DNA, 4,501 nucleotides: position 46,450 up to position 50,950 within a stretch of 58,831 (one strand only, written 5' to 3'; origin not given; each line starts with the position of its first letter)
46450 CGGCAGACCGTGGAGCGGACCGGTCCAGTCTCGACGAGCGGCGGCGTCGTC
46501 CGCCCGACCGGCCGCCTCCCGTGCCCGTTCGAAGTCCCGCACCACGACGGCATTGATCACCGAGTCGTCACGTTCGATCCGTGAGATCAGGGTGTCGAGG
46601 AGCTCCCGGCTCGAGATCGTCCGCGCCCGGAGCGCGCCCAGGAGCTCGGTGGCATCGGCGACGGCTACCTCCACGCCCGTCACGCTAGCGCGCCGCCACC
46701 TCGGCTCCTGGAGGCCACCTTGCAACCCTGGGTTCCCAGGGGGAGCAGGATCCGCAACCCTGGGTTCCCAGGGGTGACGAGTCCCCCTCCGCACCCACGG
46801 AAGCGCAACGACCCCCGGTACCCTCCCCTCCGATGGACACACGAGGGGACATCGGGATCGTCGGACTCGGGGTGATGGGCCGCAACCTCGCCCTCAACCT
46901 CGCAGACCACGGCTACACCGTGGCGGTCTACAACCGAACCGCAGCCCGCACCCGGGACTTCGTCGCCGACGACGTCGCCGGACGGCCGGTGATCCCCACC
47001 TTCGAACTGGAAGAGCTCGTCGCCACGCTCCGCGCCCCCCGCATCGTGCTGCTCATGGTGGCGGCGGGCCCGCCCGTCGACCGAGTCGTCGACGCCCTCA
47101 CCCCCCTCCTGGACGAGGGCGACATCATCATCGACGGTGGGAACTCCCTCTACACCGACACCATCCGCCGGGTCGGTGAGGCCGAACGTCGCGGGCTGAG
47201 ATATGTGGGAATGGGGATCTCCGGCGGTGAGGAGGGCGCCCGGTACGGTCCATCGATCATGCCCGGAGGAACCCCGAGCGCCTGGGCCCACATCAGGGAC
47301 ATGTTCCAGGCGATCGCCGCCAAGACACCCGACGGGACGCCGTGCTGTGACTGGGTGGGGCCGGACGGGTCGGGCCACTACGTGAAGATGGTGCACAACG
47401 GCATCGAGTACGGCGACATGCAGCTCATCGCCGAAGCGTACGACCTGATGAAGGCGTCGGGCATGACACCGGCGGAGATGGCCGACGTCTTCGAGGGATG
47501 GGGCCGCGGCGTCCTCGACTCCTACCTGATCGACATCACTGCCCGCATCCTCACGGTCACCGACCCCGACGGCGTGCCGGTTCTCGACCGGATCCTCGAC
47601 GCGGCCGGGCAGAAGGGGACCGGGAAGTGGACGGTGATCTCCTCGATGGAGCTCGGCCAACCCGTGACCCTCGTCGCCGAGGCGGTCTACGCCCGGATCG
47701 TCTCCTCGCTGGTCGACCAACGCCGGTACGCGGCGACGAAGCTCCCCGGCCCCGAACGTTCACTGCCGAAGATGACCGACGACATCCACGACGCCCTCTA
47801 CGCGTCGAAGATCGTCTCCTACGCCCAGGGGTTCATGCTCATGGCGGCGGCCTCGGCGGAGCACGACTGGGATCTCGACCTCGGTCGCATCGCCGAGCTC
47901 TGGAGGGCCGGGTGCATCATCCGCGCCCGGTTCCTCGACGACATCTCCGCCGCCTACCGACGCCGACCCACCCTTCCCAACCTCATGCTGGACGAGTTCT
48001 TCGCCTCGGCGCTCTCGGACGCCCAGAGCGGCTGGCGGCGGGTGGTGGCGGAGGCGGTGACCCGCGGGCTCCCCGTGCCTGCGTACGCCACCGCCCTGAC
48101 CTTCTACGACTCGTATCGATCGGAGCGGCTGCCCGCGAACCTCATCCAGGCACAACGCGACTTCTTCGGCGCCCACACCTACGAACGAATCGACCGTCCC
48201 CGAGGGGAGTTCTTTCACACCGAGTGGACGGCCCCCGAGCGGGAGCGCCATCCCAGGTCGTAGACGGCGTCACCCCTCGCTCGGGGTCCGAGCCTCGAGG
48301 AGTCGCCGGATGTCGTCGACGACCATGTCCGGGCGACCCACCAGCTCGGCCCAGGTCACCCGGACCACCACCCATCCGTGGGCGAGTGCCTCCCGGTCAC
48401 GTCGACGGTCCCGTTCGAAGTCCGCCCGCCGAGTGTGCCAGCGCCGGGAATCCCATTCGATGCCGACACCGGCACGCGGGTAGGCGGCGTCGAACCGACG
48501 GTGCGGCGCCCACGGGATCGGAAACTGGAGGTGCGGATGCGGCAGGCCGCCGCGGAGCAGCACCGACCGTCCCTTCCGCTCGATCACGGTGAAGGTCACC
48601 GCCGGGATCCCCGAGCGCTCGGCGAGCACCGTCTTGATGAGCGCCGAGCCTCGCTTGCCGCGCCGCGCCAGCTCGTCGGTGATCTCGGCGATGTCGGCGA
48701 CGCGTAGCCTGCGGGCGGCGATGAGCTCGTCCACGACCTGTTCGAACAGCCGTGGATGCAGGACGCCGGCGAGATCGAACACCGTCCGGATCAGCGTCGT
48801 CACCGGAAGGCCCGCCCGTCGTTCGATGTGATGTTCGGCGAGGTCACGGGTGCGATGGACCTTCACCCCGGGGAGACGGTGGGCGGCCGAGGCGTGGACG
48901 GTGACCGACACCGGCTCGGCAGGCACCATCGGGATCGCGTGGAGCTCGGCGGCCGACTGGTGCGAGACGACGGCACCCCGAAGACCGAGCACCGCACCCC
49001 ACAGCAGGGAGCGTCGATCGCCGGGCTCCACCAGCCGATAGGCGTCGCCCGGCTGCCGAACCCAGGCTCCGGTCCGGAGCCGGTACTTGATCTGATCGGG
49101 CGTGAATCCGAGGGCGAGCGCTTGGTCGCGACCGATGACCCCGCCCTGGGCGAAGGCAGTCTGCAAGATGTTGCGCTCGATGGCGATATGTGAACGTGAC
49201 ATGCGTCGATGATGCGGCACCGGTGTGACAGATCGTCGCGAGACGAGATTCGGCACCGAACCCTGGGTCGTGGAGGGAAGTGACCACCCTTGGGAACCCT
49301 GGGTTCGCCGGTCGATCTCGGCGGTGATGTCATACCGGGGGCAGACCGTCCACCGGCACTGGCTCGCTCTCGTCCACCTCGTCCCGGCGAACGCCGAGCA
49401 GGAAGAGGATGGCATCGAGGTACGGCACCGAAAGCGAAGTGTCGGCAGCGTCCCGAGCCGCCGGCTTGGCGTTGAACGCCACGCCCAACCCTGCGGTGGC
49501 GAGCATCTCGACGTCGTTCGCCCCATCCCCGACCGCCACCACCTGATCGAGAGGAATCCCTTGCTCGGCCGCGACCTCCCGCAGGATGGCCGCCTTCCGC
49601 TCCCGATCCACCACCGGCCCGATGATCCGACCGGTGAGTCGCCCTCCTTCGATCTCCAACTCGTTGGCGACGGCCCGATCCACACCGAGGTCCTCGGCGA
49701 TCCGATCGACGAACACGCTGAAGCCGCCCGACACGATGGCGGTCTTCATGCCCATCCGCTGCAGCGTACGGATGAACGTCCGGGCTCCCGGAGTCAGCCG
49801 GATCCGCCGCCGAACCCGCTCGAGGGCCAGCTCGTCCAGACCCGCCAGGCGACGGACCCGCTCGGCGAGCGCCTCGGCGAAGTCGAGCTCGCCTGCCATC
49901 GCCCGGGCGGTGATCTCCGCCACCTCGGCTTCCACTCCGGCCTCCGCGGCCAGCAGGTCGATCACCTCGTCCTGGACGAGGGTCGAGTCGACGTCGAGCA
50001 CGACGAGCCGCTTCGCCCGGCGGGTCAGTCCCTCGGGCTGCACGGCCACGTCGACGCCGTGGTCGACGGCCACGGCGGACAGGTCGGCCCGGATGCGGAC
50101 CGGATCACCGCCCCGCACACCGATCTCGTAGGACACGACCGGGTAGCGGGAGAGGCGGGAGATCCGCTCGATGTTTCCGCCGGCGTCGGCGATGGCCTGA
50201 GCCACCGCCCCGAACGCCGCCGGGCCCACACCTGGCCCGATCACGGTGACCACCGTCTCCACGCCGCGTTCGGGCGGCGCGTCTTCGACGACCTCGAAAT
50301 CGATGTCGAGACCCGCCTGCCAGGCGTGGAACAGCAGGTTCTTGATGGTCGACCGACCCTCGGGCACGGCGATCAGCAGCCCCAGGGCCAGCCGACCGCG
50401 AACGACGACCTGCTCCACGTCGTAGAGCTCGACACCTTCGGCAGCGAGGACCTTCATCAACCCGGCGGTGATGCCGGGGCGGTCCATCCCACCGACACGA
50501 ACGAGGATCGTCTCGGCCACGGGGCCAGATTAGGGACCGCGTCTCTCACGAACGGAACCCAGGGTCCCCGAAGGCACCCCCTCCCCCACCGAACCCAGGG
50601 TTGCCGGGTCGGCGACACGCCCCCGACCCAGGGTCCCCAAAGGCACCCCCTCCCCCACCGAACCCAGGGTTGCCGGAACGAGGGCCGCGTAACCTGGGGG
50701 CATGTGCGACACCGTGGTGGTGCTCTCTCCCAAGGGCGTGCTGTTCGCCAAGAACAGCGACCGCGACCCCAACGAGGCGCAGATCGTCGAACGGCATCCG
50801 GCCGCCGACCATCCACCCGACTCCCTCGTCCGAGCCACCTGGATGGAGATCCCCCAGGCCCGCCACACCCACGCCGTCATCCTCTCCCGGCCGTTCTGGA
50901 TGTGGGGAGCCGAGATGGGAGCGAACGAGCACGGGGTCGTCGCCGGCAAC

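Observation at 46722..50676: Palindrome-cored repeat family (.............) confined to three promoter-bearing spacers around gnd, the AbiEi/DUF559 gene and serB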

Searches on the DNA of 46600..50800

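Call 6: search_rna_families(source=window, start=46600, end=50800, threshold=evalue, max_evalue=10)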
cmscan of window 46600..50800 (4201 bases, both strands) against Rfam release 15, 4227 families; matches with E-value up to 10: 5.
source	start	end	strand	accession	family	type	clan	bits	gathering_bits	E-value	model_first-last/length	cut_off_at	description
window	46715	46776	+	RF03165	2dG-II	Cis-reg; riboswitch;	CL00123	18.5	60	1.1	1-71/71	no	2dG-II purine riboswitch aptamer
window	48675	48795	-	RF01059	mir-598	Gene; miRNA;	-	17.1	69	8.1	1-80/80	no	mir-598 microRNA precursor family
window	48614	48663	+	RF02227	sX8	Gene; sRNA;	-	16.8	50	7.8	26-78/82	no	Proteobacterial sRNA sX8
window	47563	47585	+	RF01781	ASdes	Gene; sRNA;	-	16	40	6.9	1-68/68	no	ASdes TB sRNA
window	48488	48559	-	RF00294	snoTBR17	Gene; snRNA; snoRNA; CD-box;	-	14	40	7.5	1-119/119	no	Small nucleolar RNA TBR17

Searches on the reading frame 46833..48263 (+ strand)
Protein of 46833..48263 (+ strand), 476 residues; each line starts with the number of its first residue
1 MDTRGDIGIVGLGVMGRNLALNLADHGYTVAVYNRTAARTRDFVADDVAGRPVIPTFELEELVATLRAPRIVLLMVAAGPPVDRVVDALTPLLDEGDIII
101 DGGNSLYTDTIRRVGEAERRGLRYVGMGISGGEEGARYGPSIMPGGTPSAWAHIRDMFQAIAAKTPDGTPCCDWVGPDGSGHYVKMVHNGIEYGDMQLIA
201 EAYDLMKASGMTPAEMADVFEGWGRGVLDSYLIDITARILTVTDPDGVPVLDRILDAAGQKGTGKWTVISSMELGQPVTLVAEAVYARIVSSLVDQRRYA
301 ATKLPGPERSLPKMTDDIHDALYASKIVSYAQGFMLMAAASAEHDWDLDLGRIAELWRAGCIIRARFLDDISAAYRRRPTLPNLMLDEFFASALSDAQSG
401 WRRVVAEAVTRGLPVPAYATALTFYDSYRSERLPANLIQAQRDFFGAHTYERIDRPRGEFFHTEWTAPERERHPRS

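Call 10: find_encoding_contigs(protein=window:46833-48263:+, flank=10000, max_places=6)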
Protein window:46833-48263:+ (476 aa): 1 contig read that carries it; 1 place shown.
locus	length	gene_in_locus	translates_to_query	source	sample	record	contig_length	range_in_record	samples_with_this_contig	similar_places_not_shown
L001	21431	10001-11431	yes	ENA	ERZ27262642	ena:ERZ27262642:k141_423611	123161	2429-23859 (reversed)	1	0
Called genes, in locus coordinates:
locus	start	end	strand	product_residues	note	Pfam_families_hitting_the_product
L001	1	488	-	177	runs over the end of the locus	PF04542:Sigma70_r2, PF08281:Sigma70_r4_2, PF04545:Sigma70_r4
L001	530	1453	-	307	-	PF00389:2-Hacid_dh, PF02826:2-Hacid_dh_C, PF03446:NAD_binding_2 (weak)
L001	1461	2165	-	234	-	PF01381:HTH_3, PF13560:HTH_31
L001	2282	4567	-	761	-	PF00390:malic, PF03949:Malic_M, PF01515:PTA_PTB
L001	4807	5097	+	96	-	-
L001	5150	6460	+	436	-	PF13167:GTP-bdg_N, PF16360:GTP-bdg_M, PF03193:RsgA_GTPase (faint), PF00009:GTP_EFTU (faint), PF01926:MMR_HSR1, PF19275:HflX_C (weak)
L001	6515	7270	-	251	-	-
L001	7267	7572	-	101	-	-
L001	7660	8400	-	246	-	PF00480:ROK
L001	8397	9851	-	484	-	PF01425:Amidase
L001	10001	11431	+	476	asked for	PF03446:NAD_binding_2, PF00393:6PGD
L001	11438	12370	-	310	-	PF18741:MTES_1575 (weak)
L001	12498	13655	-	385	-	PF13740:ACT_6, PF21086:ACT_PSP_2, PF00702:Hydrolase, PF06888:Put_Phosphatase (faint), PF12710:HAD, PF08282:Hydrolase_3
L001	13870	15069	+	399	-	-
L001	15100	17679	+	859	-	PF17900:Peptidase_M1_N, PF01433:Peptidase_M1, PF11838:ERAP1_C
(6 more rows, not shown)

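Call 20: find_homologous_proteins(query=window:46833-48260:+, max_evalue=1e-100)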
Query window:46833-48260:+ (476 aa): 7999 proteins with E <= 1e-100 among 8000 candidates; the best 120 are listed.
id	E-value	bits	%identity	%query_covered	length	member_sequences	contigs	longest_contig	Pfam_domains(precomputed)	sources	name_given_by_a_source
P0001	0.0e+0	1079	100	100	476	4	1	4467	PF03446.22,PF00393.25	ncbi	-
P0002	5.8e-246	835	80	97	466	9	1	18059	PF03446.22,PF00393.25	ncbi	-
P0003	4.9e-240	815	76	98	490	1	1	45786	PF03446.22,PF00393.25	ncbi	-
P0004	2.5e-238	810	-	-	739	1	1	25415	PF03446.22,PF00393.25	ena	-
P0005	7.6e-237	805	74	98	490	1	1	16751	PF03446.22,PF00393.25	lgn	-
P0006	6.4e-222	756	72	98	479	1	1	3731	PF03446.22,PF00393.25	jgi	jgi:6-phosphogluconate dehydrogenase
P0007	7.4e-215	732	69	97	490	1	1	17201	PF03446.22,PF00393.25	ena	-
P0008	2.7e-214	730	70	97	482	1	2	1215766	PF03446.22,PF00393.25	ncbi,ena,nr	ncbi:MAG: decarboxylating NADP(+)-dependent phosphogluconate dehydrogenase [Ilumatobacter sp.]|nr:de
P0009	6.9e-214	729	68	98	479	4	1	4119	PF03446.22,PF00393.25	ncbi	-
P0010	1.4e-213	728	69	97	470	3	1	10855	PF03446.22,PF00393.25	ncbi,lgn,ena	-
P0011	1.8e-213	728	69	98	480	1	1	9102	PF03446.22,PF00393.25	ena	-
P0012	2.3e-213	727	70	98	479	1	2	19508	PF03446.22,PF00393.25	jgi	jgi:6-phosphogluconate dehydrogenase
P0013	2.6e-213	727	69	98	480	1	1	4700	PF03446.22,PF00393.25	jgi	-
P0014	3.4e-213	727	70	97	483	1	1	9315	PF03446.22,PF00393.25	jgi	jgi:6-phosphogluconate dehydrogenase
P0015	4.4e-213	726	69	98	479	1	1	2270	PF03446.22,PF00393.25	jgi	jgi:6-phosphogluconate dehydrogenase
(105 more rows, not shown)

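Call 22: find_encoding_contigs(protein=P0002, flank=6000, max_places=2)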
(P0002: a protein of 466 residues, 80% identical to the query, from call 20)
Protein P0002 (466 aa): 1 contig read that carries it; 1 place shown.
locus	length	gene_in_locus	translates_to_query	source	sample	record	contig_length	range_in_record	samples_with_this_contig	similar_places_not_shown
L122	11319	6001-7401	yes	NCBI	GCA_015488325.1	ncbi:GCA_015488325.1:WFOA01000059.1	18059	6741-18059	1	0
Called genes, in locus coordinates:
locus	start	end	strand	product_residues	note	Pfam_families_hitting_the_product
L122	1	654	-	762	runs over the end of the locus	PF00390:malic, PF03949:Malic_M, PF01515:PTA_PTB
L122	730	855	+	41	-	-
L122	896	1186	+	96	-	-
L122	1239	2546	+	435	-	PF13167:GTP-bdg_N, PF16360:GTP-bdg_M, PF03193:RsgA_GTPase (faint), PF01926:MMR_HSR1, PF19275:HflX_C (weak)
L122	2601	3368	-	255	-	-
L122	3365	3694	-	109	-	-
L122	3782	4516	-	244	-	PF00480:ROK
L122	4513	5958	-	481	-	PF01425:Amidase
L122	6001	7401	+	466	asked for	PF03446:NAD_binding_2, PF00393:6PGD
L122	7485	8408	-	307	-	PF00753:Lactamase_B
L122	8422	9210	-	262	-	PF00106:adh_short, PF01370:Epimerase (weak), PF08659:KR, PF13561:adh_short_C2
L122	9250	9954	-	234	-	PF00005:ABC_tran, PF13304:AAA_21 (faint)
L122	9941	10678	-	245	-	PF00005:ABC_tran, PF13304:AAA_21 (faint)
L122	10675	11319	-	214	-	?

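Call 23: find_encoding_contigs(protein=P0003, flank=6000, max_places=2)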
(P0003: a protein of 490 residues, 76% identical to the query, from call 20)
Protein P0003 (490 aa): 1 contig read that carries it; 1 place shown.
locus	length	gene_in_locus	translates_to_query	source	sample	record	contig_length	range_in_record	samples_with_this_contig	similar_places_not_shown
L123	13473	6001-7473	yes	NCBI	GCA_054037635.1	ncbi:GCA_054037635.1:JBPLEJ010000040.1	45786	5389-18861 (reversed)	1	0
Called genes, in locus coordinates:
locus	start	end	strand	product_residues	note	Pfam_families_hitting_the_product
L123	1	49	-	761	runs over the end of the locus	PF00390:malic, PF03949:Malic_M, PF01515:PTA_PTB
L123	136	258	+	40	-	-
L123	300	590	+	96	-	-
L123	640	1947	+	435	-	PF13167:GTP-bdg_N, PF16360:GTP-bdg_M, PF01926:MMR_HSR1, PF19275:HflX_C (faint)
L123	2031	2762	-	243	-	-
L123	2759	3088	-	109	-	-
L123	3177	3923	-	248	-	PF00480:ROK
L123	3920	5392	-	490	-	PF01425:Amidase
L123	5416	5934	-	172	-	PF07920:DUF1684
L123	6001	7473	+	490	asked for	PF03446:NAD_binding_2, PF00393:6PGD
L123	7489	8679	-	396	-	PF13740:ACT_6, PF21086:ACT_PSP_2, PF00702:Hydrolase, PF06888:Put_Phosphatase (faint), PF12710:HAD, PF08282:Hydrolase_3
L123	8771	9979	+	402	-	-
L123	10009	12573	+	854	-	PF17900:Peptidase_M1_N, PF01433:Peptidase_M1, PF11838:ERAP1_C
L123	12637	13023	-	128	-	PF16320:Ribosomal_L12_N, PF00542:Ribosomal_L12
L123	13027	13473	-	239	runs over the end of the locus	PF00466:Ribosomal_L10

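Call 24: find_encoding_contigs(protein=P0005, flank=6000, max_places=2)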
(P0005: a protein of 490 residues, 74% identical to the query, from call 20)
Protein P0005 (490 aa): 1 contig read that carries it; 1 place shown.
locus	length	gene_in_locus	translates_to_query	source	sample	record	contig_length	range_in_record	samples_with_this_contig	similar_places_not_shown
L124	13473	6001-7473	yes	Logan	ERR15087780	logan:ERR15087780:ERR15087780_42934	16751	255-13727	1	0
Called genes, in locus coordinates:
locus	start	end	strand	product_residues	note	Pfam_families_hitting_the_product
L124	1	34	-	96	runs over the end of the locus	?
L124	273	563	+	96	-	-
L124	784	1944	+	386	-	PF13167:GTP-bdg_N, PF16360:GTP-bdg_M, PF01926:MMR_HSR1, PF19275:HflX_C (weak)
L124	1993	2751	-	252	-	-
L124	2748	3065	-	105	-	-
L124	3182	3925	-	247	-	PF00480:ROK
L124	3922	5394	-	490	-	PF01425:Amidase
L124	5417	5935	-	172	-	PF07920:DUF1684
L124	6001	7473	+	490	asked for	PF03446:NAD_binding_2, PF00393:6PGD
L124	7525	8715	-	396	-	PF13740:ACT_6, PF21086:ACT_PSP_2, PF00702:Hydrolase, PF06888:Put_Phosphatase (faint), PF12710:HAD, PF08282:Hydrolase_3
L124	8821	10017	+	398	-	PF03577:Peptidase_C69 (weak)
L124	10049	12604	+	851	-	PF17900:Peptidase_M1_N, PF01433:Peptidase_M1, PF11838:ERAP1_C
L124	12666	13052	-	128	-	-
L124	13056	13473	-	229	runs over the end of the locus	-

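Call 29: find_encoding_contigs(protein=P0001, flank=6000, max_places=6)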
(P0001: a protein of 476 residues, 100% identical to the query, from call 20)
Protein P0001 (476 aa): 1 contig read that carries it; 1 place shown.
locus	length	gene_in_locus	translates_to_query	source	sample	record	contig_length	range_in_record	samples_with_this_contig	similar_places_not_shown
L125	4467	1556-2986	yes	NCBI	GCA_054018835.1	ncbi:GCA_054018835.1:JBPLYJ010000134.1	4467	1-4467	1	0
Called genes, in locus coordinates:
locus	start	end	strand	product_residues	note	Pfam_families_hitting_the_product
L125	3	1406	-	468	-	?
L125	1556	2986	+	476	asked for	PF03446:NAD_binding_2, PF00393:6PGD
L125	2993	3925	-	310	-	PF18741:MTES_1575 (weak)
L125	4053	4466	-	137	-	?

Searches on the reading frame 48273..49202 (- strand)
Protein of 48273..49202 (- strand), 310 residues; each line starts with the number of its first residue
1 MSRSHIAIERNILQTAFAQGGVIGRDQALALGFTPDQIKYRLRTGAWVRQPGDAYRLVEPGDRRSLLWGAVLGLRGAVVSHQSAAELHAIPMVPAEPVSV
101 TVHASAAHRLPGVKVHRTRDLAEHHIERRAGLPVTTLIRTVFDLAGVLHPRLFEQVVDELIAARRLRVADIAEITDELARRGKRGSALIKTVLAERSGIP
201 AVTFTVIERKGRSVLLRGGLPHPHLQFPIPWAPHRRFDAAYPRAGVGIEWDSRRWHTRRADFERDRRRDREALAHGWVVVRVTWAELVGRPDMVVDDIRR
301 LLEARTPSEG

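Call 62: search_protein_families(library=pfam, proteins=[window:48273-49202:-], max_evalue=0.01)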
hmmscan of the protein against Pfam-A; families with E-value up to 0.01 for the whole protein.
window:48273-49202:- (310 aa): 1 family
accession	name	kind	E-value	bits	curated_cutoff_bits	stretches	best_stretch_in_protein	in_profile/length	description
PF18741.7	MTES_1575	-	4e-06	27.2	38.2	1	243-300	37-94/96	REase_MTES_1575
